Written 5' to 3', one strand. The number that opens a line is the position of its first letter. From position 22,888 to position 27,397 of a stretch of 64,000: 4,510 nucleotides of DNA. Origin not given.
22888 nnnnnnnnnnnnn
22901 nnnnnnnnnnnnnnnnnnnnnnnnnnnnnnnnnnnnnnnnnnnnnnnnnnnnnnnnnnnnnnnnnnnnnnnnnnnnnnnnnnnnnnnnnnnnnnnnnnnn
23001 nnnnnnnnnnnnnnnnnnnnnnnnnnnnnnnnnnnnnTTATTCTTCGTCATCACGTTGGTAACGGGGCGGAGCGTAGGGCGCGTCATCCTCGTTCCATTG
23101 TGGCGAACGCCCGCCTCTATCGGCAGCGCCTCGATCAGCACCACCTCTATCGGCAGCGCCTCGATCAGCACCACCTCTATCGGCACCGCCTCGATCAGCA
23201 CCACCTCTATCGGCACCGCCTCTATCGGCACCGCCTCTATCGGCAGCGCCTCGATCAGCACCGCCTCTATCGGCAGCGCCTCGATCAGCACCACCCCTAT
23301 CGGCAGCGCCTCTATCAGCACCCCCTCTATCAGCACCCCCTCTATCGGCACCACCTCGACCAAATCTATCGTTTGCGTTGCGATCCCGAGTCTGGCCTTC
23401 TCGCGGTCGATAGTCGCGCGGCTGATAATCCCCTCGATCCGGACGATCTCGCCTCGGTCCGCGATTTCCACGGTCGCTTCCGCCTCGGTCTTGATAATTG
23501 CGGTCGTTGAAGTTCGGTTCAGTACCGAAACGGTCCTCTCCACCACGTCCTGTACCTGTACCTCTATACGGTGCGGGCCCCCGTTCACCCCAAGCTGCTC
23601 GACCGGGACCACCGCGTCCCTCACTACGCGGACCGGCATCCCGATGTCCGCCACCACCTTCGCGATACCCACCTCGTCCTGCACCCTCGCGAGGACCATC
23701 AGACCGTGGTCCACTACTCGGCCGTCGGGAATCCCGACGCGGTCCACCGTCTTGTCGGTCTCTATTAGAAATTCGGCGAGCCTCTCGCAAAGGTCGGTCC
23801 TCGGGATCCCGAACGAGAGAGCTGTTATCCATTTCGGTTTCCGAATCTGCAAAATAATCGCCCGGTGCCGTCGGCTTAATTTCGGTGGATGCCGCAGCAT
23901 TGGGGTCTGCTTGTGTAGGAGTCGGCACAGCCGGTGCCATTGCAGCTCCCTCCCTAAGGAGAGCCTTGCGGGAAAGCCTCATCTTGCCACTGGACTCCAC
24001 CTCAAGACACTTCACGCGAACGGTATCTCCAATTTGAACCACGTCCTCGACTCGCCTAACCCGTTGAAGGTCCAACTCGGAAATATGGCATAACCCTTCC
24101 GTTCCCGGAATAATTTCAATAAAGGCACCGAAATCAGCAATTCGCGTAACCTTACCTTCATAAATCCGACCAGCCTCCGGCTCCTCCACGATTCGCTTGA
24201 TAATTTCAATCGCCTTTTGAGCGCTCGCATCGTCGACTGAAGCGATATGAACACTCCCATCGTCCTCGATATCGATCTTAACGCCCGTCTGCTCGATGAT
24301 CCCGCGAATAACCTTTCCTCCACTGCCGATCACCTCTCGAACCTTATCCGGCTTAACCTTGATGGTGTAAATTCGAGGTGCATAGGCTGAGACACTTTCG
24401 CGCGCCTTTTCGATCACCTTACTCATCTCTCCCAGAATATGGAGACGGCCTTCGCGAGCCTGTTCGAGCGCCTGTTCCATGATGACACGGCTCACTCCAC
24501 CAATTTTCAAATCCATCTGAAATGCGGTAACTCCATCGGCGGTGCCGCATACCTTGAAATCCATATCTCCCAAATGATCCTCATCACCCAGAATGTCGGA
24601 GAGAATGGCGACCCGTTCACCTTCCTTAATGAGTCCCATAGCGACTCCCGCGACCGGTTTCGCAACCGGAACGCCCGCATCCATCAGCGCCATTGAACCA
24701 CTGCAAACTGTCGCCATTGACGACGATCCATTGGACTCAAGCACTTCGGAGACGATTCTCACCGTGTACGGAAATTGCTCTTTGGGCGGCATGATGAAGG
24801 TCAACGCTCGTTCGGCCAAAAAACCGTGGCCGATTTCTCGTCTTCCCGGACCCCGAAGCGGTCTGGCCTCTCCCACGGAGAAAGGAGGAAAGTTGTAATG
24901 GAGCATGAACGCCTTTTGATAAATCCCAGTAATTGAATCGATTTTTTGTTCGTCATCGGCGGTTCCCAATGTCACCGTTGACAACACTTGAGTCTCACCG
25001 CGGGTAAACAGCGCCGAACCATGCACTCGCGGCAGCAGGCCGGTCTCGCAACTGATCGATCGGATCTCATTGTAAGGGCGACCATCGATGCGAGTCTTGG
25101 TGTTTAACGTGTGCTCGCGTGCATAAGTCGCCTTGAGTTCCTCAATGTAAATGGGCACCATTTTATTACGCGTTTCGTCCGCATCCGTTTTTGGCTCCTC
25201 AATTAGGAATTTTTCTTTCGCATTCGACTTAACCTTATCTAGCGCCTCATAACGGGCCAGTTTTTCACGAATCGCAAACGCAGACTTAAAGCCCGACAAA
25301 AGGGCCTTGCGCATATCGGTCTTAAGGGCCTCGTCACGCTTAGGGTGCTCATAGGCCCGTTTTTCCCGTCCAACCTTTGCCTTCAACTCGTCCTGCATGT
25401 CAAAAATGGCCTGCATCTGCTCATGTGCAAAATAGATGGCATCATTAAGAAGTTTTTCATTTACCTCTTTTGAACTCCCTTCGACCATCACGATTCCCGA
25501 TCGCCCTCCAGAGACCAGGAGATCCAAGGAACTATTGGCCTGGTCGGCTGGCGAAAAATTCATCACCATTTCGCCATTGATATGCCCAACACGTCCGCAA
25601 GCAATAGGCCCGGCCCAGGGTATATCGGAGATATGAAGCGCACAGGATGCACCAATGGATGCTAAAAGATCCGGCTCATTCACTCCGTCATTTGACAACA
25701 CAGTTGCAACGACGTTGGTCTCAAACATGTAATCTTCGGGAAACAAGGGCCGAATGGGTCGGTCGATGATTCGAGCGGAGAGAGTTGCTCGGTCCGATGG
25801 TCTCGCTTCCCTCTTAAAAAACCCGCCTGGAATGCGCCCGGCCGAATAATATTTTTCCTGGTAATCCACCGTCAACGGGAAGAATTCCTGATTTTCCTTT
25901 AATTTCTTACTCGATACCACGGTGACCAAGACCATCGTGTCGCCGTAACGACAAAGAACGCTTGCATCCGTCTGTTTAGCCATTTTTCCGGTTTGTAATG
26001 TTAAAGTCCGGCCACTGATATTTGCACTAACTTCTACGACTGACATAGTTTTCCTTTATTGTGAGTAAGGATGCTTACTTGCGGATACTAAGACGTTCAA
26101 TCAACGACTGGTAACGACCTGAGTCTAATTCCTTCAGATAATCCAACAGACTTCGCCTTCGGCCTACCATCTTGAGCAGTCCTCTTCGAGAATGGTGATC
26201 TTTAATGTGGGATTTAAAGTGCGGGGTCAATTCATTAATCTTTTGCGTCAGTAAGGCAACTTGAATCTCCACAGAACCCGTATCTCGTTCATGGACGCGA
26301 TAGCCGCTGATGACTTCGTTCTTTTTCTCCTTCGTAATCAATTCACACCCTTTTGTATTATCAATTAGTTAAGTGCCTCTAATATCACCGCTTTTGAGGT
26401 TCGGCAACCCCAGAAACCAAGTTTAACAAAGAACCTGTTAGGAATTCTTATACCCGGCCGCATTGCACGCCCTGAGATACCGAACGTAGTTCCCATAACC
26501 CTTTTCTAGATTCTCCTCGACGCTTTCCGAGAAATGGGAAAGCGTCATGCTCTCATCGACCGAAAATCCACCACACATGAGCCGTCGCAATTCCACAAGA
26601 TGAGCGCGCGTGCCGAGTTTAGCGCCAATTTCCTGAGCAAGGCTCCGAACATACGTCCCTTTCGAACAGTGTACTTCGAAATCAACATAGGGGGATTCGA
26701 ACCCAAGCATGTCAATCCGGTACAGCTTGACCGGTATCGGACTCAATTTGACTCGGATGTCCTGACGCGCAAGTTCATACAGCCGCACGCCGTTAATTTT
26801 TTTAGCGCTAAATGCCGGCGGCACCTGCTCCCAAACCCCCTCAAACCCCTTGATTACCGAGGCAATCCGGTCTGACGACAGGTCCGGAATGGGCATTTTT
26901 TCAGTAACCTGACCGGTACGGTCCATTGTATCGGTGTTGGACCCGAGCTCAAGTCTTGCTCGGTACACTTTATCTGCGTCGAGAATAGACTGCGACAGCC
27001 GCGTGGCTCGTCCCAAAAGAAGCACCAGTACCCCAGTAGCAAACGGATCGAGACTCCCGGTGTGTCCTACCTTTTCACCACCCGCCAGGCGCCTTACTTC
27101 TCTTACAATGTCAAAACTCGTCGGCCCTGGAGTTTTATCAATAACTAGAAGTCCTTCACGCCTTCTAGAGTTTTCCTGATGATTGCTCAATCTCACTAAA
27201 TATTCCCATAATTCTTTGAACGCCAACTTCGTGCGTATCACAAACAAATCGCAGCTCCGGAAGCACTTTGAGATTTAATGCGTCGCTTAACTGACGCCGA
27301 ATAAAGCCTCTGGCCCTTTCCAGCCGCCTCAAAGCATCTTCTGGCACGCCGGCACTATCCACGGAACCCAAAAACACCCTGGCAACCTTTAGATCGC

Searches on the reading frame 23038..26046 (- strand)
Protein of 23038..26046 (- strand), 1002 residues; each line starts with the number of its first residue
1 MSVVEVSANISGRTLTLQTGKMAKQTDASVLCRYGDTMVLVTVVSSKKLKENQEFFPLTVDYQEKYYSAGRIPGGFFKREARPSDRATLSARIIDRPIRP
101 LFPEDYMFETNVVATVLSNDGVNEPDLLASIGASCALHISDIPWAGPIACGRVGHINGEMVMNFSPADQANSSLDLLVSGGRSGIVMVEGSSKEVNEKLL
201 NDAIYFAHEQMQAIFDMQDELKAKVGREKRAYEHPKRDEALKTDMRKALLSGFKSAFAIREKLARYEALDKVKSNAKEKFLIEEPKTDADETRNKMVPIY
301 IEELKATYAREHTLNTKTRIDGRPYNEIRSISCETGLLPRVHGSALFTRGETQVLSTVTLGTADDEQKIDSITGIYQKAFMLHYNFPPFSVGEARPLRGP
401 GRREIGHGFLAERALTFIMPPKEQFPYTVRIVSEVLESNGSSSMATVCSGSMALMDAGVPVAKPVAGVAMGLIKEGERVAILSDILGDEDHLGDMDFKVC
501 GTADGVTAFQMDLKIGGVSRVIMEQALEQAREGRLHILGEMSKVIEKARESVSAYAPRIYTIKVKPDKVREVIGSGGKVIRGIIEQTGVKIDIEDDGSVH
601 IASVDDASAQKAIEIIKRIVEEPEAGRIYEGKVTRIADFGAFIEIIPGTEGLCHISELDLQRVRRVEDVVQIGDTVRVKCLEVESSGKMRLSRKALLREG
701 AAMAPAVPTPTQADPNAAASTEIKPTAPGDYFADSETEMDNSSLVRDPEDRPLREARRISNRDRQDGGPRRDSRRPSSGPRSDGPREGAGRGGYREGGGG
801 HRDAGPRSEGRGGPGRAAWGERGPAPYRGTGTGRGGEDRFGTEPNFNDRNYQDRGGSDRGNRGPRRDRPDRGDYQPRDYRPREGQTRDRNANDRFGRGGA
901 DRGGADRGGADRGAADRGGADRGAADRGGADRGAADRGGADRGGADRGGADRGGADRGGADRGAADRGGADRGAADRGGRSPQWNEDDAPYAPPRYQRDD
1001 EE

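Call 80: search_protein_families(library=pfam, proteins=[window:23038-26046:-], max_evalue=0.00001)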
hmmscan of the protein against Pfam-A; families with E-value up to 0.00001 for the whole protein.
window:23038-26046:- (1002 aa): 5 families
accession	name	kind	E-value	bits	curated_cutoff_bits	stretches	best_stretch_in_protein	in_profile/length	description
PF01138.27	RNase_PH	-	5.9e-60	201.8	25.5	2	327-460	1-130/130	3' exoribonuclease family, domain 1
PF00575.29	S1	-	2.2e-19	70.1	22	1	622-694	1-74/74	S1 RNA binding domain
PF03725.20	RNase_PH_C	-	1.4e-14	54.2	20.8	1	146-209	1-66/67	3' exoribonuclease family, domain 2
PF03726.19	PNPase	-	1.7e-10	41.6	24.6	1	248-323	9-80/81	Polyribonucleotide nucleotidyltransferase, RNA binding domain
PF00013.35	KH_1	-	8.3e-09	35.5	21.5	1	560-617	2-65/66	KH domain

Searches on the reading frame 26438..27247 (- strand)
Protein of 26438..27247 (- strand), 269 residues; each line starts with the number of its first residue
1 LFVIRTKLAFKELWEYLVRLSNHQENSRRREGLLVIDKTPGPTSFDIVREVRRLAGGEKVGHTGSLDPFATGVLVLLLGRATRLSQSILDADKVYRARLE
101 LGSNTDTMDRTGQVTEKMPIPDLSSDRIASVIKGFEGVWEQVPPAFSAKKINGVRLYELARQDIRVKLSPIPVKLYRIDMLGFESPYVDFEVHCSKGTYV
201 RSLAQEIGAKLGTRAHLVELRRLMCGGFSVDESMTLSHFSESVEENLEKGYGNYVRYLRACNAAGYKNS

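Call 80: search_protein_families(library=pfam, proteins=[window:26438-27247:-], max_evalue=0.00001)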
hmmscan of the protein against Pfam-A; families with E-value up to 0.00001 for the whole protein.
window:26438-27247:- (269 aa): 2 families
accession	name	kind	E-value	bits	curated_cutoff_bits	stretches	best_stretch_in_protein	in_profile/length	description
PF01509.24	TruB_N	-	3.6e-52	177.2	27.3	1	52-200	1-149/149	TruB family pseudouridylate synthase (N terminal domain)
PF16198.10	TruB_C_2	-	2e-09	37.9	29.3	1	201-249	1-52/66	tRNA pseudouridylate synthase B C-terminal domain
